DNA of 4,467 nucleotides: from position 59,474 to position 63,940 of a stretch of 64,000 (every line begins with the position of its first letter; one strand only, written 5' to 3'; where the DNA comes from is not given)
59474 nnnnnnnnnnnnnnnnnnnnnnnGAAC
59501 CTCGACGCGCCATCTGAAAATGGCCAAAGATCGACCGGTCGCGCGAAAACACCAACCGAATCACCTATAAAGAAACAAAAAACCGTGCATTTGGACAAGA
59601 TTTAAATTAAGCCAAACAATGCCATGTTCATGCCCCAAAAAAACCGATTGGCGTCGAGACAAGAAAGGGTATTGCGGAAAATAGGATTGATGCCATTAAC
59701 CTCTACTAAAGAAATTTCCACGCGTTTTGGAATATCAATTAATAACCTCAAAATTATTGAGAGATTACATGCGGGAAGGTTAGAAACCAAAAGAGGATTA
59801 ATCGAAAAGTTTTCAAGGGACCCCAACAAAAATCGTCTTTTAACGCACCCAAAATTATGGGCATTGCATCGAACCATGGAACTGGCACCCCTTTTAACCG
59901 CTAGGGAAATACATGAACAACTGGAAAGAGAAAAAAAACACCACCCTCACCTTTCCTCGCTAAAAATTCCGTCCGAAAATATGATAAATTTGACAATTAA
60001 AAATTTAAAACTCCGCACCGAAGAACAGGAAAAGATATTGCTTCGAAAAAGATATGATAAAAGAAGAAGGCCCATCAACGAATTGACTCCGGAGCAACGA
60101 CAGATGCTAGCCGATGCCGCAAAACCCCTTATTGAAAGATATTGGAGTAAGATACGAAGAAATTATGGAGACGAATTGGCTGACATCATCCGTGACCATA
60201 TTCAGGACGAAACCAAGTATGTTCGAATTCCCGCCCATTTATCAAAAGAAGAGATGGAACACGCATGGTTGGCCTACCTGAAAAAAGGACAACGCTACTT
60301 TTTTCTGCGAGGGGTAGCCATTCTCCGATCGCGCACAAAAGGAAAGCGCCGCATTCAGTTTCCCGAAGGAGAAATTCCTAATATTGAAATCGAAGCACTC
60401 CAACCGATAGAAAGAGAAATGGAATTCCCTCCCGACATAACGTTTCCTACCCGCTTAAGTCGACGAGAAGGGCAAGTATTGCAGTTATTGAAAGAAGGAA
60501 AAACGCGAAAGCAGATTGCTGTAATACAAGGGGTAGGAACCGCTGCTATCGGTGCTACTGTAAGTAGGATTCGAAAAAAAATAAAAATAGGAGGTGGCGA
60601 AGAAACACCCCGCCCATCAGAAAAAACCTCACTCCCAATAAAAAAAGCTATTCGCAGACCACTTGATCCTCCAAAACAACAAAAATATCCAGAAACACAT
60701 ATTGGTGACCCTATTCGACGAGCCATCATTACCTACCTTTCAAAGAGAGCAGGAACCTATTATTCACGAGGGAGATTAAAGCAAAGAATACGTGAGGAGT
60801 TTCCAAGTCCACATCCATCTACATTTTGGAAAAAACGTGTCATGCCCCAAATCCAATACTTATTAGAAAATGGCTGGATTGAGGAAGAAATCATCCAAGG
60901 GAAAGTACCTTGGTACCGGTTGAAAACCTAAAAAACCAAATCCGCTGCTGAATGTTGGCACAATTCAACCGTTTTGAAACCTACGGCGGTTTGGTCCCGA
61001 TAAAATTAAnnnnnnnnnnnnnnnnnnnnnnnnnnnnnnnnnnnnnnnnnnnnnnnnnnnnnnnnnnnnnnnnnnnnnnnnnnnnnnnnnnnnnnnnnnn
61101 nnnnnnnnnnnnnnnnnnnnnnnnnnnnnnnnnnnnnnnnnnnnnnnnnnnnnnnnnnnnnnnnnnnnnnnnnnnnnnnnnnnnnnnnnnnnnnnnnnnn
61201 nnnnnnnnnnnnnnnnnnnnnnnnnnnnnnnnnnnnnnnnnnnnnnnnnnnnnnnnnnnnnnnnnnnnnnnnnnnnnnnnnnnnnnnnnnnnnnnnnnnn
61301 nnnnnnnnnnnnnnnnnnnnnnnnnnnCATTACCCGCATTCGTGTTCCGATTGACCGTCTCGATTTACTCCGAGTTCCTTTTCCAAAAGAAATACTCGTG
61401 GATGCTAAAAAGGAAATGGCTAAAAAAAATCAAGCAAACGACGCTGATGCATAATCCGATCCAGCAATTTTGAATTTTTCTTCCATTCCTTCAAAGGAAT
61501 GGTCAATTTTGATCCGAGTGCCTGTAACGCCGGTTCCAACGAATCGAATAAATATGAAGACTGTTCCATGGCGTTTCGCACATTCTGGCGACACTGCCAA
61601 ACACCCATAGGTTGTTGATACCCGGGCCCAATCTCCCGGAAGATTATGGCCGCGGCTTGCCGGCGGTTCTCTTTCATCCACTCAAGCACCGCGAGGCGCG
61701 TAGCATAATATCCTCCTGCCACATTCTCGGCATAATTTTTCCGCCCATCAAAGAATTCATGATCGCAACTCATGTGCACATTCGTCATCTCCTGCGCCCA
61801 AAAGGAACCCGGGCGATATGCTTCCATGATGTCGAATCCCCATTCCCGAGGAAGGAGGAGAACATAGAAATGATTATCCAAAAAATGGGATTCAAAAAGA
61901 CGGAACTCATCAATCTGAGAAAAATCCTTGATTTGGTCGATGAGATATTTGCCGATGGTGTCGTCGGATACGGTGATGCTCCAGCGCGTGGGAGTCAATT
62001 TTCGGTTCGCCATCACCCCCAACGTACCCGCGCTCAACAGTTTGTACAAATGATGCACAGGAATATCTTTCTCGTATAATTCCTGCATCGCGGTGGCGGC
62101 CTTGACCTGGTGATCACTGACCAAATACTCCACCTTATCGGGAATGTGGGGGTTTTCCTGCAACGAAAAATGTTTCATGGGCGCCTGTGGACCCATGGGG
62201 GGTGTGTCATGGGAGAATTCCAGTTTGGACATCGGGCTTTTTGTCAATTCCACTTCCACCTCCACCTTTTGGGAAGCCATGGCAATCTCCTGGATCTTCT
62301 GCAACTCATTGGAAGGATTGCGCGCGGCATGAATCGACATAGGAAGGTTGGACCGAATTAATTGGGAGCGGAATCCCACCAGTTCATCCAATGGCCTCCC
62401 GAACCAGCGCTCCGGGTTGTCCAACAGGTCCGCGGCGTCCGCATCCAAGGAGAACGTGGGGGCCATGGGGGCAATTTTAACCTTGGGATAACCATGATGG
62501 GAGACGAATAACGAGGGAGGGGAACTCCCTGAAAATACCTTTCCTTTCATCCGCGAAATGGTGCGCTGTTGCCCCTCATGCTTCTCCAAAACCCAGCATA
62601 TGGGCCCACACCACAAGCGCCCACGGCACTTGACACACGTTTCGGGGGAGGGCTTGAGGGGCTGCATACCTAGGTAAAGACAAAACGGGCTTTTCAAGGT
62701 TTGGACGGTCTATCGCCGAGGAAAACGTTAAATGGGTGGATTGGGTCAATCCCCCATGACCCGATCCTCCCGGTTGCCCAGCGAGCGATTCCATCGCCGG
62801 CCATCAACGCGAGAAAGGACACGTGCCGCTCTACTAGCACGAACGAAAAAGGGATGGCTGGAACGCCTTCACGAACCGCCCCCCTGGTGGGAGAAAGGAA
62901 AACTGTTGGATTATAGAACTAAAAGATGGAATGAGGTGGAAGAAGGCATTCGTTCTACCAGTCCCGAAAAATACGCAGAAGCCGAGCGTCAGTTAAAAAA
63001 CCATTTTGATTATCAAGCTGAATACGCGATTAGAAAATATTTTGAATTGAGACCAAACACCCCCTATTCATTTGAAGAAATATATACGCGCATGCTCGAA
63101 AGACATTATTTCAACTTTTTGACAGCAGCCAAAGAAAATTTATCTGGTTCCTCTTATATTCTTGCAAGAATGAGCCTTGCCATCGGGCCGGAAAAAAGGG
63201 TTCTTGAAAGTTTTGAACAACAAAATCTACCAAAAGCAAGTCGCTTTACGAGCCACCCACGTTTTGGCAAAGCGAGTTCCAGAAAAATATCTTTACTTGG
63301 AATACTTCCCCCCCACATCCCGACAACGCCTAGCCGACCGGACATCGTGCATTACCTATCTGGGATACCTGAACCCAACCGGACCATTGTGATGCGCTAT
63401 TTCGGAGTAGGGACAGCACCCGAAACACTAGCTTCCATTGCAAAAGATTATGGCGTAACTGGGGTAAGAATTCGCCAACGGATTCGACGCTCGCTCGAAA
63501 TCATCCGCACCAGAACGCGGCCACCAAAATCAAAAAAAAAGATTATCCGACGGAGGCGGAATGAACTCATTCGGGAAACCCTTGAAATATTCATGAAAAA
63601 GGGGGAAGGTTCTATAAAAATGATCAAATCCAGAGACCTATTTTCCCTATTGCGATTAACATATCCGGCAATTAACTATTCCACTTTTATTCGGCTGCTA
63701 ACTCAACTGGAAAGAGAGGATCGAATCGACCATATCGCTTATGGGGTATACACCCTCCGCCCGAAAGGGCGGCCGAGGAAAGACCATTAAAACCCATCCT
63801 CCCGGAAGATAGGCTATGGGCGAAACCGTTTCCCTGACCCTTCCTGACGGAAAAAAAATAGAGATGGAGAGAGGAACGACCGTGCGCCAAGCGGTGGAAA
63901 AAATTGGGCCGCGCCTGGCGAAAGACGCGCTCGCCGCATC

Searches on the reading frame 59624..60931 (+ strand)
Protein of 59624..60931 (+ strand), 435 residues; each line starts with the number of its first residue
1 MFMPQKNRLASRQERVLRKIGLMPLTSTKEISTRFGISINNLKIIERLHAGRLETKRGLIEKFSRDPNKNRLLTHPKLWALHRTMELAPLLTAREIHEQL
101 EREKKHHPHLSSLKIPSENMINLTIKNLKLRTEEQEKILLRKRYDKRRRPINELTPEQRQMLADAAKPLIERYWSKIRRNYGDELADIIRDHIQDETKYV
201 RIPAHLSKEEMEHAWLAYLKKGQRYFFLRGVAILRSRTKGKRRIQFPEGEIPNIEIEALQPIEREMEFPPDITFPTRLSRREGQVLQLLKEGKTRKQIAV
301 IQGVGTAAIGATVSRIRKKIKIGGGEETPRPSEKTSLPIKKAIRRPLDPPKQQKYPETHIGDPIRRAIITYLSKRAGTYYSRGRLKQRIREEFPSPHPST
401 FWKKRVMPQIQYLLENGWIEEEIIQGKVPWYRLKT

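Call 91: search_protein_families(library=pfam, proteins=[window:59624-60931:+], max_evalue=0.0001)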
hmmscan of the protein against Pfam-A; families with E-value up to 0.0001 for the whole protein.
window:59624-60931:+ (435 aa): 1 family
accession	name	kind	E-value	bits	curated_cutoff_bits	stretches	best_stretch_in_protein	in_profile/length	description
PF00196.25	GerE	-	8e-08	32.2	23.5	1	278-322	3-47/57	Bacterial regulatory proteins, luxR family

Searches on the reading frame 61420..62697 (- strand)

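Call 91: search_protein_families(library=pfam, proteins=[window:61420-62697:-], max_evalue=0.0001)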
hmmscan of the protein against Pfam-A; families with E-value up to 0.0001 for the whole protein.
window:61420-62697:- (425 aa): 2 families
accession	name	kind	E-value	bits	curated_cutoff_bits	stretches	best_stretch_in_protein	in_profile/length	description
PF04894.17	Nre_N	-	3.6e-86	289.8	25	1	32-300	5-269/270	Archaeal Nre, N-terminal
PF04895.17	Nre_C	-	9.4e-36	122.5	27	1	316-424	3-110/110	Archaeal Nre, C-terminal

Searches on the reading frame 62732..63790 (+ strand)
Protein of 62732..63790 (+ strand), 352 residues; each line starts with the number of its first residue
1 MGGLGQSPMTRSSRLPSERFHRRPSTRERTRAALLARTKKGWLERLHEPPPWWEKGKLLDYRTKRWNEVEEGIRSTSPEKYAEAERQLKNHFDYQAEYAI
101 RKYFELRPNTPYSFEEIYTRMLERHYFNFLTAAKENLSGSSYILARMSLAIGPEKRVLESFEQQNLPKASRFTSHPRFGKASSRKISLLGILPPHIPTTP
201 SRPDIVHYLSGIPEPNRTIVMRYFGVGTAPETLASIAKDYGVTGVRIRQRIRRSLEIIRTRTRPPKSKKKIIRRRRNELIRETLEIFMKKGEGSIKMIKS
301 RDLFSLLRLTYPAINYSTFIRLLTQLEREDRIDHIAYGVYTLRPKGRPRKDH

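Call 91: search_protein_families(library=pfam, proteins=[window:62732-63790:+], max_evalue=0.0001)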
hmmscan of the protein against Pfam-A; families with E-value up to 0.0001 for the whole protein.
window:62732-63790:+ (352 aa): 1 family
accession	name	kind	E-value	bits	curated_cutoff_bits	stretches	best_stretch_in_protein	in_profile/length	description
PF04545.22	Sigma70_r4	-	8.9e-07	28.8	24.1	1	209-259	2-49/50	Sigma-70, region 4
